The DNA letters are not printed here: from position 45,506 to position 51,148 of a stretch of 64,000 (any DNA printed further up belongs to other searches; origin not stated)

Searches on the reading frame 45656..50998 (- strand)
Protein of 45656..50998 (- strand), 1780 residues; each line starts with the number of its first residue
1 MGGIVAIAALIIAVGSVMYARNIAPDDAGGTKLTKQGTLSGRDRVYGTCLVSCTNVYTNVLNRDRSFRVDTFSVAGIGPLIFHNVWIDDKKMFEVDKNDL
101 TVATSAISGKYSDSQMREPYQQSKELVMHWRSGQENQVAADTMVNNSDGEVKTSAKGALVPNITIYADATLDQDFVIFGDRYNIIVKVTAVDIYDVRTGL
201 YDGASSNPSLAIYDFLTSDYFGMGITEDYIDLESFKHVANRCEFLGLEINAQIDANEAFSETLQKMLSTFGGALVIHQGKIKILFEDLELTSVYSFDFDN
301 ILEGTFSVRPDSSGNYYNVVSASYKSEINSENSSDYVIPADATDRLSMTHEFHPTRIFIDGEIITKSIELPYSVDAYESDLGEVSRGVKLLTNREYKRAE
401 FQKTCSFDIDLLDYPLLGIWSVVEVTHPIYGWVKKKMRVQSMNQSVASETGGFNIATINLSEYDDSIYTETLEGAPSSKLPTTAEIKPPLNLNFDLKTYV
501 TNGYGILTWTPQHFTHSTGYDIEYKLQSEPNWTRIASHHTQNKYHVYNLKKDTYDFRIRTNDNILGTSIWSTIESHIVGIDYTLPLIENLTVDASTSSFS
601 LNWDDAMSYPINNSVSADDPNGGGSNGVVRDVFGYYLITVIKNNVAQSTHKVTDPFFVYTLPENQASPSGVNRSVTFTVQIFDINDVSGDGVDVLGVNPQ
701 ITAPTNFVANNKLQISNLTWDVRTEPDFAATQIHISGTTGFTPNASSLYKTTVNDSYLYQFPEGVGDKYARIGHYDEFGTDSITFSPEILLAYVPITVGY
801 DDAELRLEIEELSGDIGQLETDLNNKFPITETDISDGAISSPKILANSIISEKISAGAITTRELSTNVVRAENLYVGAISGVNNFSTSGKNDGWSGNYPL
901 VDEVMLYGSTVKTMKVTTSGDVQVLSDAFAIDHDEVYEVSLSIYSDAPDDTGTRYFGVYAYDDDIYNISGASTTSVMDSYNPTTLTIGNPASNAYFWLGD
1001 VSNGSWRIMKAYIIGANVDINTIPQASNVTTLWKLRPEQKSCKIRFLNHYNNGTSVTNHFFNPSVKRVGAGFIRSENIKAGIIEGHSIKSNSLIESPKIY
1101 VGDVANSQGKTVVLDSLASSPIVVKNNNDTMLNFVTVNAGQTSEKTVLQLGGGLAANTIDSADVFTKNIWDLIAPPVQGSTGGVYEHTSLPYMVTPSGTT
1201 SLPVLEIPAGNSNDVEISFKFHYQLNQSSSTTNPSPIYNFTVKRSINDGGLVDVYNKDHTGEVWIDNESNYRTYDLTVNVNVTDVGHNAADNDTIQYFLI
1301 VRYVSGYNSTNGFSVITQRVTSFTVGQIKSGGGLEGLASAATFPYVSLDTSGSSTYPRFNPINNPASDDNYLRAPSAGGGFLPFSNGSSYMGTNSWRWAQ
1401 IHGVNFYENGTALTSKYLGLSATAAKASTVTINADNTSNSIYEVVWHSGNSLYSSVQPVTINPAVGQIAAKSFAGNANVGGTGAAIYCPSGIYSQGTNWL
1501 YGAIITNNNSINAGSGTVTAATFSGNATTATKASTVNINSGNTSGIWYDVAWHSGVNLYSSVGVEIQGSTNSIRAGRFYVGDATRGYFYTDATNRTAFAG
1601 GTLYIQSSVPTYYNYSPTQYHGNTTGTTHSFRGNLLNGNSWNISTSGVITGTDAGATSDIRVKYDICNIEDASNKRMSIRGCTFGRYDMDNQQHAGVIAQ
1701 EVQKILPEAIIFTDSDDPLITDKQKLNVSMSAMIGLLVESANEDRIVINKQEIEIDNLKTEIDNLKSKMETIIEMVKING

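Call 11: search_protein_families(library=phrogs, proteins=[window:45656-50998:-], max_evalue=0.001)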
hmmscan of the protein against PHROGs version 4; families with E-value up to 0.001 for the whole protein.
window:45656-50998:- (1780 aa): 14 families
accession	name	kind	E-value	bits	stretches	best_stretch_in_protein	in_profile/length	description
phrog_25032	-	unknown function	1.6e-250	835.8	1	4-794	7-793/1978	-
phrog_31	-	tail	1.8e-33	116.5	2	202-327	528-665/1565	central tail fiber J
phrog_26466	-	unknown function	1.3e-27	96.4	1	832-1093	1145-1401/2337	-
phrog_14572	-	tail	2.1e-26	94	1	1518-1768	285-483/484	tail fiber protein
phrog_27577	-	tail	2.4e-22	79.3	1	829-1082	1367-1610/1795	tail protein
phrog_5668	-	tail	2.8e-21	76.1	1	1440-1761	1239-1564/1567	tail fiber protein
phrog_5481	-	tail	1.1e-16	61.6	1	1399-1775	706-1040/1043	tail fiber protein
phrog_6578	-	tail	4.2e-16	59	1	1615-1772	1037-1204/1210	tail fiber protein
phrog_21722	-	tail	8e-16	58.7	1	1636-1754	463-567/576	long tail fiber protein distal subunit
phrog_11011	-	tail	7.4e-14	51.6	1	1427-1760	993-1282/1291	long tail fiber protein distal subunit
phrog_1699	-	tail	1.2e-12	48.3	1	1387-1767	650-996/1000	long tail fiber protein distal subunit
phrog_18186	-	tail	8.3e-12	45.5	1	1644-1760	473-572/582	baseplate wedge subunit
phrog_33119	-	tail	1.3e-10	41.5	1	1629-1757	521-636/643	long tail fiber protein distal subunit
phrog_28992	-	unknown function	5.5e-07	30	1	1642-1759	233-340/343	-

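Call 36: search_protein_families(library=pfam, proteins=[window:45656-50998:-], max_evalue=0.01)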
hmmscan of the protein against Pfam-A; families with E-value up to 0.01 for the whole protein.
window:45656-50998:- (1780 aa): 1 family
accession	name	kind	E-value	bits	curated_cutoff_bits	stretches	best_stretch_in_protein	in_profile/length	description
PF13884.11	Peptidase_S74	-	7e-10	39.5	22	1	1658-1710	1-57/58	Chaperone of endosialidase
